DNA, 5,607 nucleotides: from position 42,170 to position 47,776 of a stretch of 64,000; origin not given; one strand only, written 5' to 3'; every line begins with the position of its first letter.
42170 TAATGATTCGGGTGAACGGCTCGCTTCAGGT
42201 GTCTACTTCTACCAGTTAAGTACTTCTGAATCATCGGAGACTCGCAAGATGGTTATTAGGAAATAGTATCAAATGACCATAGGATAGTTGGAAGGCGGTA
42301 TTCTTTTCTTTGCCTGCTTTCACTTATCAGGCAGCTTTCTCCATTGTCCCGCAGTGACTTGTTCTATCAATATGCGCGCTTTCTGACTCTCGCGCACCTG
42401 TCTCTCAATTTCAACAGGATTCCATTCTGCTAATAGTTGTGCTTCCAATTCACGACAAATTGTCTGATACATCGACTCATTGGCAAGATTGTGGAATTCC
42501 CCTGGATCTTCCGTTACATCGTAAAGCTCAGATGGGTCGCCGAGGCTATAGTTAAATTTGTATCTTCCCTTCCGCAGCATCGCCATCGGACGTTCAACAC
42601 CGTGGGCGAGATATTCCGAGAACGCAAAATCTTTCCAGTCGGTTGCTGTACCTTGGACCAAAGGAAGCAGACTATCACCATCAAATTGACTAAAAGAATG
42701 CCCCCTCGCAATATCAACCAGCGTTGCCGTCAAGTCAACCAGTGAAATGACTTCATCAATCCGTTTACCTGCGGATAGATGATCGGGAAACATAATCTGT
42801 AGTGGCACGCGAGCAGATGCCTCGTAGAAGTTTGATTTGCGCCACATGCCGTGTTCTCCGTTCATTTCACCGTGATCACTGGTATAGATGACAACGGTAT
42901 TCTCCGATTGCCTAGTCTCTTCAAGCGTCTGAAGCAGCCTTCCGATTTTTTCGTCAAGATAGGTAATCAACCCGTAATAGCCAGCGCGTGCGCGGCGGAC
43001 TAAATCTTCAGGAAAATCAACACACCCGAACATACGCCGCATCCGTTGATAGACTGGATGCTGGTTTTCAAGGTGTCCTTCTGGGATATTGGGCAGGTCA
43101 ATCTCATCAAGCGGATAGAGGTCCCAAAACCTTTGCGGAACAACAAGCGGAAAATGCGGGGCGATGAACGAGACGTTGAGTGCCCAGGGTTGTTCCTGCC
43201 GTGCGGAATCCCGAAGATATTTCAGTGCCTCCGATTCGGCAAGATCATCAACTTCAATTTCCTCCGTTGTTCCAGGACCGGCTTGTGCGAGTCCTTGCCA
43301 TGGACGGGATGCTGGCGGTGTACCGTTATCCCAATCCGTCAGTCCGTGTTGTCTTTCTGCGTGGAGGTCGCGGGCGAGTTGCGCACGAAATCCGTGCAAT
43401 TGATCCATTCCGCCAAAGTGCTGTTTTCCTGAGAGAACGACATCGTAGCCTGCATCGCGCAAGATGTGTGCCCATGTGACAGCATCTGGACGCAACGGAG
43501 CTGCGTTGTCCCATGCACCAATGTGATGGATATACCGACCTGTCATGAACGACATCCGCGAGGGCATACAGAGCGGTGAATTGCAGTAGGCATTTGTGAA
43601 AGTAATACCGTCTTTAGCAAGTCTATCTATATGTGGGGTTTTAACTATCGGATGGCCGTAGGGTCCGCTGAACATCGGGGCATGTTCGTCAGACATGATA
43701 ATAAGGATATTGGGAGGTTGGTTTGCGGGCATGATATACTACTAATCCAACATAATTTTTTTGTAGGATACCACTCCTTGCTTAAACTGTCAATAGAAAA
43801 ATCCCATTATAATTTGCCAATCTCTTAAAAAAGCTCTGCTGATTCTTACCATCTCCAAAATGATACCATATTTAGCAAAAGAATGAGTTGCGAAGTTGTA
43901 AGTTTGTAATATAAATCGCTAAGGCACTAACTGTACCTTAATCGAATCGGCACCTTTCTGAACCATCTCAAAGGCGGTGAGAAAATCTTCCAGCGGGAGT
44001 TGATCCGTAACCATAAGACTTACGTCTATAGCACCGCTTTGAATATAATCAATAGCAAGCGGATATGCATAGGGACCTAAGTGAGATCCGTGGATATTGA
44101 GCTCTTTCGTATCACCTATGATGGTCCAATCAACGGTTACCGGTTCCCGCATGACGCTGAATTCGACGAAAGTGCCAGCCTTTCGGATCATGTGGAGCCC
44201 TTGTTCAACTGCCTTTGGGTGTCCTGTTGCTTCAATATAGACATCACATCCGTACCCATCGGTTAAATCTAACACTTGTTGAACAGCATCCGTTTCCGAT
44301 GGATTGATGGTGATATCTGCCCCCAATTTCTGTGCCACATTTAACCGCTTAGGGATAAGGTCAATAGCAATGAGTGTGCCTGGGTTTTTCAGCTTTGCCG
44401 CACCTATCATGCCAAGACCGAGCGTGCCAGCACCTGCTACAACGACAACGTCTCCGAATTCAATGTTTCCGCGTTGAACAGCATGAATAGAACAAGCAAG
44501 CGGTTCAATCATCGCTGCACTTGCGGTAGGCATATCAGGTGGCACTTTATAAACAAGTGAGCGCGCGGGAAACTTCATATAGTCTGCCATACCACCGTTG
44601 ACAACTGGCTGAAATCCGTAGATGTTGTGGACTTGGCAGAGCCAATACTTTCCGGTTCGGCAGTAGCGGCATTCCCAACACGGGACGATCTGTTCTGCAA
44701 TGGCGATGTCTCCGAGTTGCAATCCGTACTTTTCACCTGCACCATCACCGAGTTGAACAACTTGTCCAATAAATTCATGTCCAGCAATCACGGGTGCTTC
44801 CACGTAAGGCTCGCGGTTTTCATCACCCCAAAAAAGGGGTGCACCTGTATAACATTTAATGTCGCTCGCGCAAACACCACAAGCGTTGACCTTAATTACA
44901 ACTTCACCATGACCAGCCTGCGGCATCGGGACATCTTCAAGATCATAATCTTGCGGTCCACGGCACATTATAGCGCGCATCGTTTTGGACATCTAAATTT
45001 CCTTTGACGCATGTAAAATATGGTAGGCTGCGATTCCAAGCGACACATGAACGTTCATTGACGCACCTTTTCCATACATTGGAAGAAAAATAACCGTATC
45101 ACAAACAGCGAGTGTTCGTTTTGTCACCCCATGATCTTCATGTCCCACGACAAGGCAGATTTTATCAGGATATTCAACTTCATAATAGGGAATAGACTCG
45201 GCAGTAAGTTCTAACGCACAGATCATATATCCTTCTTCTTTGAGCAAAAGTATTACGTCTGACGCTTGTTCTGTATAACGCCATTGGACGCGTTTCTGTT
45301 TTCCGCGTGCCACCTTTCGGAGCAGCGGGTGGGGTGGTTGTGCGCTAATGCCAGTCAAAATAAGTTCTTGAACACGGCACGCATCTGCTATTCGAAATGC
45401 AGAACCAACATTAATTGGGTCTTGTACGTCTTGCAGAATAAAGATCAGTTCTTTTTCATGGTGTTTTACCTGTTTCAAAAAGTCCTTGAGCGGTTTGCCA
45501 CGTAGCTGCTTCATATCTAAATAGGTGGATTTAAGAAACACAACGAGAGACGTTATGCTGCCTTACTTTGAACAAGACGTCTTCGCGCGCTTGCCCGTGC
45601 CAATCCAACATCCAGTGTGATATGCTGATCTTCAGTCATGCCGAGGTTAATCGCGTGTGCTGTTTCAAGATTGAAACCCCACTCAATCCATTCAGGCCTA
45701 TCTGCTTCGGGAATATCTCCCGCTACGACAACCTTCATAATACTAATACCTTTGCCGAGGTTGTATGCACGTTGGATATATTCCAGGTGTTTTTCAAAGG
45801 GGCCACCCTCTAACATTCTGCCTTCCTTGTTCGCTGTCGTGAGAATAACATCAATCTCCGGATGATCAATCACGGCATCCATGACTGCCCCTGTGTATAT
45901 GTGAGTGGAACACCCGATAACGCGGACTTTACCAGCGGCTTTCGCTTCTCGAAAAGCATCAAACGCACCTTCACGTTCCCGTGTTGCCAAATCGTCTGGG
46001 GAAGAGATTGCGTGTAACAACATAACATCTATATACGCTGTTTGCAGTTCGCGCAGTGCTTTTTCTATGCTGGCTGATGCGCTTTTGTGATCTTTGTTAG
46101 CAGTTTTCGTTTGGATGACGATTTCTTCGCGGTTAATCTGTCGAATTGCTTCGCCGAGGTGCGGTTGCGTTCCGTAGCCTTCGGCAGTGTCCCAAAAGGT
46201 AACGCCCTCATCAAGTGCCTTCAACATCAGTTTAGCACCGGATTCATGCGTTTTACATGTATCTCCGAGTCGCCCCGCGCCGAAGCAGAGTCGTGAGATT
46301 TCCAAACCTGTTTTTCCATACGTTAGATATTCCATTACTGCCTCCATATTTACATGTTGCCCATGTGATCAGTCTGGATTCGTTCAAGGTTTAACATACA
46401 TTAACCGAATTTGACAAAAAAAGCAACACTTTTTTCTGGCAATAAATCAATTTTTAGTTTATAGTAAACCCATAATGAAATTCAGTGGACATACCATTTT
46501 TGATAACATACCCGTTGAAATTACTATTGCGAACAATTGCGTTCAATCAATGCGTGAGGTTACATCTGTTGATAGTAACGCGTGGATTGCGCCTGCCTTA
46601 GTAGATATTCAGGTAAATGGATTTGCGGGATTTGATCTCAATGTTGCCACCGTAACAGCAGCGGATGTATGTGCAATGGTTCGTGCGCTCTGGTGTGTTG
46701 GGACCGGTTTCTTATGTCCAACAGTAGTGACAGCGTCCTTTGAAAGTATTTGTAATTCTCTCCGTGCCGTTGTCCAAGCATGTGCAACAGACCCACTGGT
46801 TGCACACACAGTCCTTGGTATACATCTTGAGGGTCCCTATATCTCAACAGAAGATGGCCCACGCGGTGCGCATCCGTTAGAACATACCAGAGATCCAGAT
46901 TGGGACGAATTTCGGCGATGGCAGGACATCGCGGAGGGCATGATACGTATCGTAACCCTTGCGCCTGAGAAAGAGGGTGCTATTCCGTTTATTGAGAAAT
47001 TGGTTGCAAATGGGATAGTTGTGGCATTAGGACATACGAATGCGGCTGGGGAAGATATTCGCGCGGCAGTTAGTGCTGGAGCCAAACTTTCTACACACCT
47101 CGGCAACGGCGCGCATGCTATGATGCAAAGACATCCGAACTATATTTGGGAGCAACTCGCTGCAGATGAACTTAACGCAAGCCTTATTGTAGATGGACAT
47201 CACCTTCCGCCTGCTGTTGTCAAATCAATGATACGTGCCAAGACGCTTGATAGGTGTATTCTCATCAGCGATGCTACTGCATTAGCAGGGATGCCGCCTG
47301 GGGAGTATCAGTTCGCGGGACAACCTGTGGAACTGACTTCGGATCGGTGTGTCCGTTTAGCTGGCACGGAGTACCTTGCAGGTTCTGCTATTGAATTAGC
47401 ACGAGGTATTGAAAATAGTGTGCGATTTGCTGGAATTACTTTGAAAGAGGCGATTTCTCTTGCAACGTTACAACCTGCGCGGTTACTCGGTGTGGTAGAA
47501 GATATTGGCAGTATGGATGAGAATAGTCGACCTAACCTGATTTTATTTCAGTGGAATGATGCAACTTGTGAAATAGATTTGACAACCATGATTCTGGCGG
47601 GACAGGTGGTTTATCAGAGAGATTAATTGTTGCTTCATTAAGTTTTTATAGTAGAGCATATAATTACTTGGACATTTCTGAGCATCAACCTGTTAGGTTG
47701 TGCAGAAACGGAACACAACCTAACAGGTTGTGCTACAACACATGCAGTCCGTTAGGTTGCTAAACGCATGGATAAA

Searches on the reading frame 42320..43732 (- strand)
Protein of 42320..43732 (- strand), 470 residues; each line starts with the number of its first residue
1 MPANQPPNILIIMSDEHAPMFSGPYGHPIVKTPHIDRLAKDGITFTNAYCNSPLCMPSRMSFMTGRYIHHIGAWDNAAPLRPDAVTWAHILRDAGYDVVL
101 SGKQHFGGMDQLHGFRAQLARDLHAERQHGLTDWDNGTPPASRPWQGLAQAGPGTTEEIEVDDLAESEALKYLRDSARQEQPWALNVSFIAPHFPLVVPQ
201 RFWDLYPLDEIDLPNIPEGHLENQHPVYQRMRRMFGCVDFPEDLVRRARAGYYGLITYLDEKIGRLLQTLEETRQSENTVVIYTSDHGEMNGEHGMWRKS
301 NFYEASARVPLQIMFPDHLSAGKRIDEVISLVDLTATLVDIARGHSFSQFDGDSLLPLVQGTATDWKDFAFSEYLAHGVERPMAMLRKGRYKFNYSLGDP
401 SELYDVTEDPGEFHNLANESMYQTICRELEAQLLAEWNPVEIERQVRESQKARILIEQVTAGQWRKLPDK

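Call 7: search_protein_families(library=pfam, proteins=[window:42320-43732:-])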
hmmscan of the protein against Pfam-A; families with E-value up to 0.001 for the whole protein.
window:42320-43732:- (470 aa): 3 families
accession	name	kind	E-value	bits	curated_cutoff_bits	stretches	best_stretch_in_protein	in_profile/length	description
PF00884.28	Sulfatase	-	6e-49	167.4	25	1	7-342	1-299/301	Sulfatase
PF16347.10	SGSH_C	-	3.9e-24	86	29.3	1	292-434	1-149/154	N-sulphoglucosamine sulphohydrolase, C-terminal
PF01663.27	Phosphodiest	-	1.3e-08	35.3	23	0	258-289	190-221/342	Type I phosphodiesterase / nucleotide pyrophosphatase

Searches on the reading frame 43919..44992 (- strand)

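Call 38: search_protein_families(library=pfam, proteins=[window:43919-44992:-])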
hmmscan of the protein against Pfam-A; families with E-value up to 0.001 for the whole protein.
window:43919-44992:- (357 aa): 4 families
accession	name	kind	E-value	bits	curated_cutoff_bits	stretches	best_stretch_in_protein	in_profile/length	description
PF08240.17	ADH_N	-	3.3e-23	82.3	23.5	1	28-151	2-103/104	Alcohol dehydrogenase GroES-like domain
PF00107.32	ADH_zinc_N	-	7.8e-23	81.3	31.8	1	191-317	2-127/129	Zinc-binding dehydrogenase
PF16912.11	Glu_dehyd_C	-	1.3e-06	28.5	34.9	1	181-353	32-207/211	Glucose dehydrogenase C-terminus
PF13602.12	ADH_zinc_N_2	-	0.0001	23.6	27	1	223-348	1-127/134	Zinc-binding dehydrogenase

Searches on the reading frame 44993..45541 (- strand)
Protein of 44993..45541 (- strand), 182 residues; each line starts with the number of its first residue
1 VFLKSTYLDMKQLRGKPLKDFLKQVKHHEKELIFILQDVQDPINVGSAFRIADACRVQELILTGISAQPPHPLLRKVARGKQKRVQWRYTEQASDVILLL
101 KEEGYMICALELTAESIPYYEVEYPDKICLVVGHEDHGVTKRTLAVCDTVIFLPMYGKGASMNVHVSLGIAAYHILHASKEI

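Call 38: search_protein_families(library=pfam, proteins=[window:44993-45541:-])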
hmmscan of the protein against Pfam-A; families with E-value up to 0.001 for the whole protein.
window:44993-45541:- (182 aa): 1 family
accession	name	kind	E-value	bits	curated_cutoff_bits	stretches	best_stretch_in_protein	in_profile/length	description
PF00588.24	SpoU_methylase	-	2.6e-32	112.3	29.7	1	32-173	2-142/142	SpoU rRNA Methylase family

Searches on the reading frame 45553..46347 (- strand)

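Call 38: search_protein_families(library=pfam, proteins=[window:45553-46347:-])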
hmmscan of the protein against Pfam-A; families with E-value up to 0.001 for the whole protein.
window:45553-46347:- (264 aa): 1 family
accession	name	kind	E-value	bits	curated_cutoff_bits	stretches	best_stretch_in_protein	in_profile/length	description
PF00248.27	Aldo_ket_red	-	6.9e-22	78.3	24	1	19-166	1-156/291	Aldo/keto reductase family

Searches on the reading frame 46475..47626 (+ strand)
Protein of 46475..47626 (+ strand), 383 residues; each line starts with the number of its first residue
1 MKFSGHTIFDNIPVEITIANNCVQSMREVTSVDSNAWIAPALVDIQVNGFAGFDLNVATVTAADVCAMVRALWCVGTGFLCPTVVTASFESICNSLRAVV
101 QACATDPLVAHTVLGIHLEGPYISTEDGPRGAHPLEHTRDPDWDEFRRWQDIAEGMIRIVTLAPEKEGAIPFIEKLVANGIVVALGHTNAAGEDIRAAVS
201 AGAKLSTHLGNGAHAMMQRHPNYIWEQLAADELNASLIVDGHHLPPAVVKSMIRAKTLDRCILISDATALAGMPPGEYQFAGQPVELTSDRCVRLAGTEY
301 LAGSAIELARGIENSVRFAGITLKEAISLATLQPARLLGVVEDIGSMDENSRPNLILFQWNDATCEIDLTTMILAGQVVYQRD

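Call 38: search_protein_families(library=pfam, proteins=[window:46475-47626:+])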
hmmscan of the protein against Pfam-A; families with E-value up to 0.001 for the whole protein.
window:46475-47626:+ (383 aa): 1 family
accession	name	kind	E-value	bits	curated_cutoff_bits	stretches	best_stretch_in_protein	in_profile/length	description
PF01979.26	Amidohydro_1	-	3.4e-14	53.3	25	1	38-379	2-345/345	Amidohydrolase family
